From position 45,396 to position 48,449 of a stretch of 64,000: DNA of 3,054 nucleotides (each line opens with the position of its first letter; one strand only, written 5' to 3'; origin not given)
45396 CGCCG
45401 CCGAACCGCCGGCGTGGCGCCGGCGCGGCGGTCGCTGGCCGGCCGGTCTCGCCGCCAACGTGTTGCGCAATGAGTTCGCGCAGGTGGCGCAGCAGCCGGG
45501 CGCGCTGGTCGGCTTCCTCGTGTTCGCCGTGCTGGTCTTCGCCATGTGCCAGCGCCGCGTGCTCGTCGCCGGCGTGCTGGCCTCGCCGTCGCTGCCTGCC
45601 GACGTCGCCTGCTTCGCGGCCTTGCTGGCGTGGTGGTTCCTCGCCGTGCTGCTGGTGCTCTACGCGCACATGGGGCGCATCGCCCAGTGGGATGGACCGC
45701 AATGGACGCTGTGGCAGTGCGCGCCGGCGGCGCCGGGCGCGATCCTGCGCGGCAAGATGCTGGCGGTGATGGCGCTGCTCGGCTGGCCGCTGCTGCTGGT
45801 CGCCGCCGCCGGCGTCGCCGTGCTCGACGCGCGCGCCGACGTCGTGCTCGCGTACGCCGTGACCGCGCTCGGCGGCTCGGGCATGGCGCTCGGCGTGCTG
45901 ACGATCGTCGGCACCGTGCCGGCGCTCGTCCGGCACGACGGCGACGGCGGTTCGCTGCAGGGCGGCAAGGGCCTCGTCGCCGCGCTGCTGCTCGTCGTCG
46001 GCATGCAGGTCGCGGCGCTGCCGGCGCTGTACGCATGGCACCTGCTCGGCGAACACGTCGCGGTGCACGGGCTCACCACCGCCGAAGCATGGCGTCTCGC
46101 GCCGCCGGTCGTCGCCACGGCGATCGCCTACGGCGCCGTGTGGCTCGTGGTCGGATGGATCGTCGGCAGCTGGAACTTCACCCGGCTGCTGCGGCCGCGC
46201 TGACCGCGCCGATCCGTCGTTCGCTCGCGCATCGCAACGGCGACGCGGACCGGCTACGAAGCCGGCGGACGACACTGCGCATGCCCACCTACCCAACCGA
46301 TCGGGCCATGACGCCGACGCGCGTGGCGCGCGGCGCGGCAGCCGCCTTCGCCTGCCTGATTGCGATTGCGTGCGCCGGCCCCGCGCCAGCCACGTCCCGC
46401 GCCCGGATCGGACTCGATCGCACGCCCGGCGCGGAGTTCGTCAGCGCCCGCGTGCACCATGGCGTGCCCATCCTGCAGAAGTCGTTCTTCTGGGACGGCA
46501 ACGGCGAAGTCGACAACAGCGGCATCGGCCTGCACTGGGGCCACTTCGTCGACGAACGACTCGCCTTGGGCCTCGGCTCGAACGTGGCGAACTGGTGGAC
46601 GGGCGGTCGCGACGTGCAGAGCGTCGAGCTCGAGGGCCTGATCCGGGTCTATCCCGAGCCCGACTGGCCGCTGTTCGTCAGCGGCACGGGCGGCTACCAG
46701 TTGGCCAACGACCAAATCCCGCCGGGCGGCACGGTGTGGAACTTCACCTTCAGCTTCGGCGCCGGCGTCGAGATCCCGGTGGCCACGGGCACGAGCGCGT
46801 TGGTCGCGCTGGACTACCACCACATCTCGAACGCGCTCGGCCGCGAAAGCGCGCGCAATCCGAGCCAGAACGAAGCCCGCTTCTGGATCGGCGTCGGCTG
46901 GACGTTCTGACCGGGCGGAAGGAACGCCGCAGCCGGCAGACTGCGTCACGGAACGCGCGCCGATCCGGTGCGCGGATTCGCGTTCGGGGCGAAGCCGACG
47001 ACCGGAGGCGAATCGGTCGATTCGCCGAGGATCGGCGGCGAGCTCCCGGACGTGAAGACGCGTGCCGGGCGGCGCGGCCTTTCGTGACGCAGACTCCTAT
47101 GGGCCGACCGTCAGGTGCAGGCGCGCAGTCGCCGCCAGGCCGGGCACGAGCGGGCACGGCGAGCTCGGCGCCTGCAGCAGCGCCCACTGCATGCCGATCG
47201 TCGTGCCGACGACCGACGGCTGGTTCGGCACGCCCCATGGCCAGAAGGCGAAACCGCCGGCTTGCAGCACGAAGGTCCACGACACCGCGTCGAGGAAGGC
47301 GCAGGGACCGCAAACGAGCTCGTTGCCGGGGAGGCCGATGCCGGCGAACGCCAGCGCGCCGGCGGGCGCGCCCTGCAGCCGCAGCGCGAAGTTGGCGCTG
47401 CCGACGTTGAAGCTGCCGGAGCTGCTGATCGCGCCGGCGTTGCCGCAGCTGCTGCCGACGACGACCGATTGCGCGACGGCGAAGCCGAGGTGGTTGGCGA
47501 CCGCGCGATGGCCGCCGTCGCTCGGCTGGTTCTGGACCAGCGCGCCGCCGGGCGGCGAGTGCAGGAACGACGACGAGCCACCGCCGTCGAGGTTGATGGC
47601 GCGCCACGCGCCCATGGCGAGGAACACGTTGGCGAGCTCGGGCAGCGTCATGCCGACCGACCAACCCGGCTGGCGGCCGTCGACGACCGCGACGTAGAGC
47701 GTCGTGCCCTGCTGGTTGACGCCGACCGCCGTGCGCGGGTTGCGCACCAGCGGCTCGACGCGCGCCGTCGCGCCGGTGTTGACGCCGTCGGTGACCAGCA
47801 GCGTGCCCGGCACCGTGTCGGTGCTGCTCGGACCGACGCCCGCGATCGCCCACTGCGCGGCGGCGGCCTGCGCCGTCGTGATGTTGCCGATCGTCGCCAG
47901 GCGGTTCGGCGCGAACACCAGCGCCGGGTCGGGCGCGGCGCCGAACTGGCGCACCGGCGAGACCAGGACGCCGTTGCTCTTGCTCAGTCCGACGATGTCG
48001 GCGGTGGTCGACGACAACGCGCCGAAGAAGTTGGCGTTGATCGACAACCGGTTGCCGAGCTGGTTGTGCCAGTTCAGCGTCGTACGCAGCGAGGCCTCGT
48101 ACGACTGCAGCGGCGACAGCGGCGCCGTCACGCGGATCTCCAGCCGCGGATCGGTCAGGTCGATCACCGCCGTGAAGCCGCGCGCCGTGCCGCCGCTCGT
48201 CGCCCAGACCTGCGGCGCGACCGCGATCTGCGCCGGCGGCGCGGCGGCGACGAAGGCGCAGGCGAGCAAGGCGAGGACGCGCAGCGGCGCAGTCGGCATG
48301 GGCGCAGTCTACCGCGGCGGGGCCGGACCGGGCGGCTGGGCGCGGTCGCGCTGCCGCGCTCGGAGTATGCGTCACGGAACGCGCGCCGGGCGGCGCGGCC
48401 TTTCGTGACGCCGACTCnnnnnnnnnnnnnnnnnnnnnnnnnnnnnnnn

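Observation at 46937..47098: Palindromic repeat family B: short (56 nt) and long (~160 nt) forms, at least five copies, several fused to stop codons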

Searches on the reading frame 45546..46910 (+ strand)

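Call 16: search_protein_families(library=pfam, proteins=[window:45546-46910:+], max_evalue=0.01)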
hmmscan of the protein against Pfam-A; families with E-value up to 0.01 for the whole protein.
window:45546-46910:+ (454 aa): 2 families
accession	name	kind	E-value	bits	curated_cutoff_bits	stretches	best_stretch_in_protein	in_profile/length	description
PF13505.12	OMP_b-brl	-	0.0036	17.9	28.7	1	269-454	3-175/175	Outer membrane protein beta-barrel domain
PF09411.16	PagL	-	0.0058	17.2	23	0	344-444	30-129/136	Lipid A 3-O-deacylase (PagL)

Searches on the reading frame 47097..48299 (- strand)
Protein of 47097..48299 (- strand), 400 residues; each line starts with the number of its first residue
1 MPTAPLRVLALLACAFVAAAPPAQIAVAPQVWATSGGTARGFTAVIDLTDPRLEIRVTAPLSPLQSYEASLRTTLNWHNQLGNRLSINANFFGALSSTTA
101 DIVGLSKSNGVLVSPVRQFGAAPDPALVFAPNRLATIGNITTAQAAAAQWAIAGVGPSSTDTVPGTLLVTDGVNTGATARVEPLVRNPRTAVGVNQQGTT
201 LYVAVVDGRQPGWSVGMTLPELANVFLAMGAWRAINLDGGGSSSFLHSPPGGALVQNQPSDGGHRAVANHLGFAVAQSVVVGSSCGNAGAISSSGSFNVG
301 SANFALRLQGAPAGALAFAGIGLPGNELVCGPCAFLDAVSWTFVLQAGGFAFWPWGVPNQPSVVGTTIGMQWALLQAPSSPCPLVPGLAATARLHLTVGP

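Call 16: search_protein_families(library=pfam, proteins=[window:47097-48299:-], max_evalue=0.01)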
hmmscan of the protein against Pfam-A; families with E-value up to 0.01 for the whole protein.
window:47097-48299:- (400 aa): 1 family
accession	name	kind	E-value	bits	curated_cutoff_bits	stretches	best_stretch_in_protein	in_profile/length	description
PF09992.14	NAGPA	-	2.1e-28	100.1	25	1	87-273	7-168/169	Phosphodiester glycosidase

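Call 21: find_encoding_contigs(protein=window:47097-48299:-, flank=10000, max_places=10)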
Protein window:47097-48299:- (400 aa): 23 contigs read that carry it; 10 places shown.
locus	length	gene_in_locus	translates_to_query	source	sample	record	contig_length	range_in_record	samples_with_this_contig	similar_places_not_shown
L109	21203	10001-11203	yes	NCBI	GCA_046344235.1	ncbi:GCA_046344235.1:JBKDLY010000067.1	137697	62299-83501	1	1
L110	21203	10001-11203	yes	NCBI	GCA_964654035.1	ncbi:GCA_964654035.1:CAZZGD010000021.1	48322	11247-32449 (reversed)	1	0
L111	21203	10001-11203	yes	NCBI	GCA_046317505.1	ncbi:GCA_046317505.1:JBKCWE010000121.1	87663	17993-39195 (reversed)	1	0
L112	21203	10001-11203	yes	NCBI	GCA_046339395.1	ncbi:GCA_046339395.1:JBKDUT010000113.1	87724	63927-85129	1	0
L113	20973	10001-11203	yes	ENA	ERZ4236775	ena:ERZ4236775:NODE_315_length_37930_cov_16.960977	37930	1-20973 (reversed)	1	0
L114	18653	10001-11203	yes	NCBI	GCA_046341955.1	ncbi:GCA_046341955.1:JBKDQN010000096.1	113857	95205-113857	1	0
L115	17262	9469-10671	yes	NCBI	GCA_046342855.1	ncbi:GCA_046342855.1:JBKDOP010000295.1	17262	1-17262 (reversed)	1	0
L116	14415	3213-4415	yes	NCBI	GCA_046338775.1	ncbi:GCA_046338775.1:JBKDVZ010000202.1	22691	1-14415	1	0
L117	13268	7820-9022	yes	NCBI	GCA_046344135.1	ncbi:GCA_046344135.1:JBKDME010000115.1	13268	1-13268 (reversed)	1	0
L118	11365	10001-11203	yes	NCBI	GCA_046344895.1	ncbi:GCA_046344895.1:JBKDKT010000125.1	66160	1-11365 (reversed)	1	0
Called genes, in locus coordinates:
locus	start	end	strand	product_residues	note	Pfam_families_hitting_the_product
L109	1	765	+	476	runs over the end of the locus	PF13440:Polysacc_synt_3 (faint)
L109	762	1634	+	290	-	PF00535:Glycos_transf_2, PF10111:Glyco_tranf_2_2, PF13641:Glyco_tranf_2_3, PF10111:Glyco_tranf_2_2 (weak)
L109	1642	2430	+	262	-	PF03437:BtpA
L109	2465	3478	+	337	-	PF13579:Glyco_trans_4_4, PF13439:Glyco_transf_4, PF00534:Glycos_transf_1, PF13692:Glyco_trans_1_4, PF13524:Glyco_trans_1_2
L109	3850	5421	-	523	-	PF11074:DUF2779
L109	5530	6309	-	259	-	-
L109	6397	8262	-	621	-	PF01435:Peptidase_M48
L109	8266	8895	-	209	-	PF13489:Methyltransf_23, PF08241:Methyltransf_11 (weak), PF08242:Methyltransf_12, PF13649:Methyltransf_25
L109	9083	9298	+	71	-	PF01176:eIF-1a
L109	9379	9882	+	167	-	PF13673:Acetyltransf_10 (weak), PF00583:Acetyltransf_1, PF13508:Acetyltransf_7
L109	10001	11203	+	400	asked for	PF09992:NAGPA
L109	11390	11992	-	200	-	-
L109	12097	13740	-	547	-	-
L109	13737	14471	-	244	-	PF00005:ABC_tran, PF13304:AAA_21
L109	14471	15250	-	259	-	PF03372:Exo_endo_phos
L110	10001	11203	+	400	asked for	PF09992:NAGPA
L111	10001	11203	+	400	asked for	PF09992:NAGPA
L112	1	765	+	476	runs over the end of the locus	PF13440:Polysacc_synt_3 (faint)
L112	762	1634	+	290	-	PF00535:Glycos_transf_2, PF10111:Glyco_tranf_2_2, PF13641:Glyco_tranf_2_3, PF10111:Glyco_tranf_2_2 (weak)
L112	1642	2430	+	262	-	PF03437:BtpA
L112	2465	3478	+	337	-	PF13579:Glyco_trans_4_4, PF13439:Glyco_transf_4, PF00534:Glycos_transf_1, PF13692:Glyco_trans_1_4, PF13524:Glyco_trans_1_2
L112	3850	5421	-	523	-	PF11074:DUF2779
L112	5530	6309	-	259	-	-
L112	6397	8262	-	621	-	PF01435:Peptidase_M48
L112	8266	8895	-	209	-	PF13489:Methyltransf_23, PF08241:Methyltransf_11 (weak), PF08242:Methyltransf_12, PF13649:Methyltransf_25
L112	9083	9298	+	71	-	PF01176:eIF-1a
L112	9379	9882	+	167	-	PF13673:Acetyltransf_10 (weak), PF00583:Acetyltransf_1, PF13508:Acetyltransf_7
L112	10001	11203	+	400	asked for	PF09992:NAGPA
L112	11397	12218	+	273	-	-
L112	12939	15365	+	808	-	PF13620:CarboxypepD_reg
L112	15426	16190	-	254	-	PF09844:DUF2071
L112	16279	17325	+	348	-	PF03190:Thioredox_DsbH (weak), PF00085:Thioredoxin (weak), PF13098:Thioredoxin_2 (weak), PF13899:Thioredoxin_7, PF03190:Thioredox_DsbH, PF13899:Thioredoxin_7, PF13098:Thioredoxin_2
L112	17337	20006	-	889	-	PF00034:Cytochrom_C (faint)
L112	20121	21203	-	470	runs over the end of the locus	PF00144:Beta-lactamase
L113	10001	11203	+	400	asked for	PF09992:NAGPA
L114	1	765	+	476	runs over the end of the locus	PF13440:Polysacc_synt_3 (faint)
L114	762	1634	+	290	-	PF00535:Glycos_transf_2, PF10111:Glyco_tranf_2_2, PF13641:Glyco_tranf_2_3, PF10111:Glyco_tranf_2_2 (weak)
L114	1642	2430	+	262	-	PF03437:BtpA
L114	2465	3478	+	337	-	PF13579:Glyco_trans_4_4, PF13439:Glyco_transf_4, PF00534:Glycos_transf_1, PF13692:Glyco_trans_1_4, PF13524:Glyco_trans_1_2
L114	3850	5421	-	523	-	PF11074:DUF2779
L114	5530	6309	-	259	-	-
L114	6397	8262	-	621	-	PF01435:Peptidase_M48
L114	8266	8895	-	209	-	PF13489:Methyltransf_23, PF08241:Methyltransf_11 (weak), PF08242:Methyltransf_12, PF13649:Methyltransf_25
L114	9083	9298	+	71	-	PF01176:eIF-1a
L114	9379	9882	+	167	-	PF13673:Acetyltransf_10 (weak), PF00583:Acetyltransf_1, PF13508:Acetyltransf_7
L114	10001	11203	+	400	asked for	PF09992:NAGPA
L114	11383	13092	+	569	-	-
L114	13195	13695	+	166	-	PF02566:OsmC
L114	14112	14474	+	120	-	-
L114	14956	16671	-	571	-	PF13191:AAA_16 (weak), PF00004:AAA, PF07724:AAA_2, PF07728:AAA_5 (weak)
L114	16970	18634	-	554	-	PF00580:UvrD-helicase, PF13245:AAA_19, PF13361:UvrD_C, PF13538:UvrD_C_2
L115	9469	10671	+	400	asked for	PF09992:NAGPA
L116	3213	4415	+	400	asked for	PF09992:NAGPA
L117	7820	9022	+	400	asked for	PF09992:NAGPA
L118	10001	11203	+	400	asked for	PF09992:NAGPA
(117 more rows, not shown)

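Call 27: find_homologous_proteins(query=window:47097-48299:-, max_evalue=1e-20)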
Query window:47097-48299:- (400 aa): 125 proteins with E <= 1e-20 among 8000 candidates; the best 120 are listed.
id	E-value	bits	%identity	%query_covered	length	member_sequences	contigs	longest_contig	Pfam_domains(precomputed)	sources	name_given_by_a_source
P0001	2.3e-256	868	100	100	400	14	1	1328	PF09992.15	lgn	-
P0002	9.4e-244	827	95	100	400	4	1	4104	PF09992.15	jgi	jgi:hypothetical protein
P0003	5.5e-233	791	90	100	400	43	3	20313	PF09992.15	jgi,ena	jgi:hypothetical protein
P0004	4.1e-222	755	87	99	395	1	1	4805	PF09992.15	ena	-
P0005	1.8e-210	717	83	98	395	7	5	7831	PF09992.15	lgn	-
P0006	1.2e-208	711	82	98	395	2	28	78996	PF09992.15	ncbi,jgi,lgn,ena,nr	ncbi:MAG: phosphodiester glycosidase family protein [Planctomycetes bacterium]|nr:phosphodiester gly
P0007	7.0e-208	709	82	97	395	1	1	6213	PF09992.15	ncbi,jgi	jgi:hypothetical protein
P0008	9.9e-204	695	81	99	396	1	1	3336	PF09992.15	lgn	-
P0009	6.0e-203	692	78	98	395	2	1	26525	PF09992.15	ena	-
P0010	8.4e-201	685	80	94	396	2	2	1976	PF09992.15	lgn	-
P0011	7.9e-179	613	74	92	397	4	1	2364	PF09992.15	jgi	jgi:hypothetical protein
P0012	1.2e-177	609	72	97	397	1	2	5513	PF09992.15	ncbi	-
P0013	2.6e-175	601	70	99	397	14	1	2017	PF09992.15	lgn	-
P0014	8.1e-171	587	71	95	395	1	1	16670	PF09992.15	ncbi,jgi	ncbi:MAG: hypothetical protein RL398_2279 [Planctomycetota bacterium]|jgi:hypothetical protein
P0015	2.0e-168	579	66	98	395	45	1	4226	PF09992.15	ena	-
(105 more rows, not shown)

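Call 28: find_encoding_contigs(protein=P0003, flank=10000, max_places=4)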
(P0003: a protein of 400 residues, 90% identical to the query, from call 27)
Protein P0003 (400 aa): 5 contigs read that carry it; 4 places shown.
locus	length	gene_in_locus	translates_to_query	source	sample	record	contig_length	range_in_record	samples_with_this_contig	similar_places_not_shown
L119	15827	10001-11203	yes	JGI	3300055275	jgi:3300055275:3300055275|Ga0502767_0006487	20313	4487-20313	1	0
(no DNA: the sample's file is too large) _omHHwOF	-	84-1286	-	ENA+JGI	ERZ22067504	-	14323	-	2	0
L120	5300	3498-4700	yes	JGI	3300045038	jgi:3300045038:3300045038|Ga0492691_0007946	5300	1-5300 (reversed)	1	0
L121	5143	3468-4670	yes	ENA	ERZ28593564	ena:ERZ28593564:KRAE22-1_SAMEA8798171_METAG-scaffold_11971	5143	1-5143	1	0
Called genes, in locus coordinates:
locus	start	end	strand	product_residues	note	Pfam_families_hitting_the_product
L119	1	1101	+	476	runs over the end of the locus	PF13440:Polysacc_synt_3 (weak)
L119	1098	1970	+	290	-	PF00535:Glycos_transf_2, PF10111:Glyco_tranf_2_2, PF13641:Glyco_tranf_2_3, PF10111:Glyco_tranf_2_2 (weak)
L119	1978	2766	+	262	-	PF03437:BtpA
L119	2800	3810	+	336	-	PF13439:Glyco_transf_4 (weak), PF13579:Glyco_trans_4_4, PF00534:Glycos_transf_1, PF13692:Glyco_trans_1_4, PF13524:Glyco_trans_1_2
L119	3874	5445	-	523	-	PF11074:DUF2779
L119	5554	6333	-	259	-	-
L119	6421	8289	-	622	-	PF01435:Peptidase_M48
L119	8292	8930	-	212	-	PF13489:Methyltransf_23, PF08241:Methyltransf_11 (weak), PF08242:Methyltransf_12, PF13649:Methyltransf_25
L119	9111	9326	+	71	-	PF01176:eIF-1a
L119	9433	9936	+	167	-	PF13673:Acetyltransf_10 (weak), PF00583:Acetyltransf_1, PF13508:Acetyltransf_7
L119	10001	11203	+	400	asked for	PF09992:NAGPA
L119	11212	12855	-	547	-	-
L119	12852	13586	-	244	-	PF00005:ABC_tran, PF13304:AAA_21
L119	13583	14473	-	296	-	PF03372:Exo_endo_phos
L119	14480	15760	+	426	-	PF04187:Cofac_haem_bdg, PF00595:PDZ (weak), PF13180:PDZ_2, PF17820:PDZ_6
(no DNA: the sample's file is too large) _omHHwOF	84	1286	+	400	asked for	PF09992:NAGPA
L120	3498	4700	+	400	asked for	PF09992:NAGPA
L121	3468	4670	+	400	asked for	PF09992:NAGPA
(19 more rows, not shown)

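Call 29: find_encoding_contigs(protein=P0006, flank=10000, max_places=5)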
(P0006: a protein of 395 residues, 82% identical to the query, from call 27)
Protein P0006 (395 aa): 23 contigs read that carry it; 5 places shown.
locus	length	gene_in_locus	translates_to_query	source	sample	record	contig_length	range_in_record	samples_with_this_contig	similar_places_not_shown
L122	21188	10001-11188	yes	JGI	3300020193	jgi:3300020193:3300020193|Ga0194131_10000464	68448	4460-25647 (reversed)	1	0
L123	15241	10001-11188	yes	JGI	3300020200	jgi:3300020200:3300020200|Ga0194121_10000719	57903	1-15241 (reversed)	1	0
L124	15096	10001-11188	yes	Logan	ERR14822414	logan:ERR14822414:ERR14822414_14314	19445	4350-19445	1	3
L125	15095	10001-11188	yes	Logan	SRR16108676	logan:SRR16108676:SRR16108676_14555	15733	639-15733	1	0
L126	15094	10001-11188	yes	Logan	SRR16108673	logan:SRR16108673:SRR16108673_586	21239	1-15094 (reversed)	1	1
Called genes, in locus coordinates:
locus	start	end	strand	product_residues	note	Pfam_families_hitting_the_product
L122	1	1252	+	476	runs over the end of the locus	-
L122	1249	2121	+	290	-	PF00535:Glycos_transf_2, PF10111:Glyco_tranf_2_2, PF13641:Glyco_tranf_2_3, PF10111:Glyco_tranf_2_2 (weak)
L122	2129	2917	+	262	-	PF03437:BtpA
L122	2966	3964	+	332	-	PF13439:Glyco_transf_4, PF13579:Glyco_trans_4_4, PF20706:GT4-conflict (weak), PF00534:Glycos_transf_1, PF13692:Glyco_trans_1_4, PF13524:Glyco_trans_1_2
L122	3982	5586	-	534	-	PF11074:DUF2779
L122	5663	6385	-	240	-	-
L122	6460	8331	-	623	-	PF01435:Peptidase_M48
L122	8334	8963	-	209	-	PF13489:Methyltransf_23, PF08241:Methyltransf_11, PF08242:Methyltransf_12, PF13649:Methyltransf_25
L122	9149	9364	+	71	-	PF01176:eIF-1a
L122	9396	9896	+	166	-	PF00583:Acetyltransf_1, PF13673:Acetyltransf_10 (weak), PF13508:Acetyltransf_7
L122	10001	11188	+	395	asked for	PF09992:NAGPA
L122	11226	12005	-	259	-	PF03372:Exo_endo_phos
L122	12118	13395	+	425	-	PF04187:Cofac_haem_bdg, PF13180:PDZ_2, PF00595:PDZ, PF17820:PDZ_6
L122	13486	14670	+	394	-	PF02812:ELFV_dehydrog_N, PF00208:ELFV_dehydrog (weak), PF02826:2-Hacid_dh_C (weak), PF03807:F420_oxidored (weak), PF00208:ELFV_dehydrog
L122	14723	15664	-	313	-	-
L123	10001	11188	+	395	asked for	PF09992:NAGPA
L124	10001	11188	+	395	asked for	PF09992:NAGPA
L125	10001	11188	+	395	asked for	PF09992:NAGPA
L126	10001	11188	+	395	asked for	PF09992:NAGPA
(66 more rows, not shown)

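Call 30: find_encoding_contigs(protein=P0009, flank=10000, max_places=3)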
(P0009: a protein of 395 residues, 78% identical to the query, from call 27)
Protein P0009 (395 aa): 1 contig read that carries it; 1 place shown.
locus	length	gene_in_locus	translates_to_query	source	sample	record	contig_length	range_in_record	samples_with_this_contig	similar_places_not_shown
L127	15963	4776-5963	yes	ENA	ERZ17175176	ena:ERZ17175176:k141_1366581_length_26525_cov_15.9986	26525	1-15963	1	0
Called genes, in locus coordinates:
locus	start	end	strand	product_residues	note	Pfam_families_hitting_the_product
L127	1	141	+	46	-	?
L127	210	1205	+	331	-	PF13581:HATPase_c_2 (weak), PF02518:HATPase_c (faint), PF14213:DUF4325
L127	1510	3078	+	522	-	PF13415:Beta-prop_FBX42 (faint), PF01344:Kelch_1 (faint), PF13418:Beta-prop_TYW4 (faint), PF24981:Beta-prop_ATRN-LZTR1 (faint), PF07646:Kelch_2 (faint)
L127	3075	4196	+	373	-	PF08240:ADH_N, PF00107:ADH_zinc_N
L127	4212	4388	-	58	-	-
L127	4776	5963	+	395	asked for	PF09992:NAGPA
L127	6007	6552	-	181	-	PF01243:PNPOx_N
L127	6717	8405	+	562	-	-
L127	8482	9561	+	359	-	-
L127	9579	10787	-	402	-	PF13715:CarbopepD_reg_2 (faint), PF13620:CarboxypepD_reg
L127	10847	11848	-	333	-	PF01113:DapB_N (weak), PF19328:DAP_DH_C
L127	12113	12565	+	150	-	PF08808:RES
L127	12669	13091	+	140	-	PF09722:Xre_MbcA_ParS_C (weak)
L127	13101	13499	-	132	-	-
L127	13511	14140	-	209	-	PF01174:SNO, PF07685:GATase_3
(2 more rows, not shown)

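Call 50: search_protein_families(library=pfam, proteins=[L112:11397-12218:+, L114:11383-13092:+, L114:14112-14474:+], max_evalue=0.01)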
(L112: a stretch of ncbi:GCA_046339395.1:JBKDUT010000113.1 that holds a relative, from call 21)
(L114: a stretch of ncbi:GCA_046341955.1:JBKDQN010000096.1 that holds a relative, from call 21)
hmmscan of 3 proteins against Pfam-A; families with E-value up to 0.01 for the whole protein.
L112:11397-12218:+ (273 aa): 1 family
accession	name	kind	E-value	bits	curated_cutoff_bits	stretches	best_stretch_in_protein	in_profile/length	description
PF13469.12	Sulfotransfer_3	-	0.00029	21.6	27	0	129-168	126-170/216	Sulfotransferase family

L114:11383-13092:+ (569 aa): 0 families

L114:14112-14474:+ (120 aa): 0 families

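Call 51: list_cluster_members(proteins=[window:47097-48299:-, window:52879-54450:+])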
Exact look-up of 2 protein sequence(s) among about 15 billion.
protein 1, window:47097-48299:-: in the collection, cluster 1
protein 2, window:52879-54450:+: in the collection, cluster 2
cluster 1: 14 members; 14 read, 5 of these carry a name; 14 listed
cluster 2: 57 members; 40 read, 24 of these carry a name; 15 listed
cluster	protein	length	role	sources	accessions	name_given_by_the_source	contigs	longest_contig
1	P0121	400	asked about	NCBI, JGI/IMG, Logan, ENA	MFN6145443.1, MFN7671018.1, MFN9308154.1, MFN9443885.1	MAG: phosphodiester glycosidase family protein [Planctomycetota bacterium] | hypothetical protein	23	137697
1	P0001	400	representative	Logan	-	-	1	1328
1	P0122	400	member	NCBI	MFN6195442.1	MAG: phosphodiester glycosidase family protein [Planctomycetota bacterium]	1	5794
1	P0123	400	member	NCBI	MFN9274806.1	MAG: phosphodiester glycosidase family protein [Planctomycetota bacterium]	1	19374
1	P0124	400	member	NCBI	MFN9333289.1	MAG: phosphodiester glycosidase family protein [Planctomycetota bacterium]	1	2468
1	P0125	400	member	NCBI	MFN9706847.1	MAG: phosphodiester glycosidase family protein [Planctomycetota bacterium]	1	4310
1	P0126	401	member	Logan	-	-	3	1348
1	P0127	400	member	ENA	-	-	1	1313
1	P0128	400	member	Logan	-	-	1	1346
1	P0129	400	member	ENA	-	-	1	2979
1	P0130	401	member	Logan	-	-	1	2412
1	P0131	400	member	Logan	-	-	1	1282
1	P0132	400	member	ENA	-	-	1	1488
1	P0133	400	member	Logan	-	-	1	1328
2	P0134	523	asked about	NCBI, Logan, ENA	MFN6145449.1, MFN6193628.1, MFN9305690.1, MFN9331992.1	MAG: DUF2779 domain-containing protein [Planctomycetota bacterium]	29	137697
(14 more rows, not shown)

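Call 71: find_encoding_contigs(protein=P0002, flank=5000, max_places=4)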
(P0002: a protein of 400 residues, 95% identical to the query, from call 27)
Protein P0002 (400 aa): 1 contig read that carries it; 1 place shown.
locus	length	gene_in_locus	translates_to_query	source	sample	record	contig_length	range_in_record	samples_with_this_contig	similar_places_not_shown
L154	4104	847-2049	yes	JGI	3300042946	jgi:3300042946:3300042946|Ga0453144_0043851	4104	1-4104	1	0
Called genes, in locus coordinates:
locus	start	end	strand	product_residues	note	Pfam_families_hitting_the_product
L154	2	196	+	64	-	?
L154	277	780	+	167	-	PF13673:Acetyltransf_10 (weak), PF00583:Acetyltransf_1, PF13508:Acetyltransf_7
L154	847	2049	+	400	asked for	PF09992:NAGPA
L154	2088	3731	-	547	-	-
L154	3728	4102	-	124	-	?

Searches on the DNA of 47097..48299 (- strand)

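Call 60: search_dna_similar(query=L113:11195-11720:+, collection=plasmids, mode=distant, max_rows=10)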
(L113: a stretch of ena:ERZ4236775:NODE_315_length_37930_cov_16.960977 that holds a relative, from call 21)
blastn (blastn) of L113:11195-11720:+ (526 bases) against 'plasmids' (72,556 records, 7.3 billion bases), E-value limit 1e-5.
No match.
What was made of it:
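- Tried and rejected: Plasmid collection. blastn in distant mode found no match (call 60).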
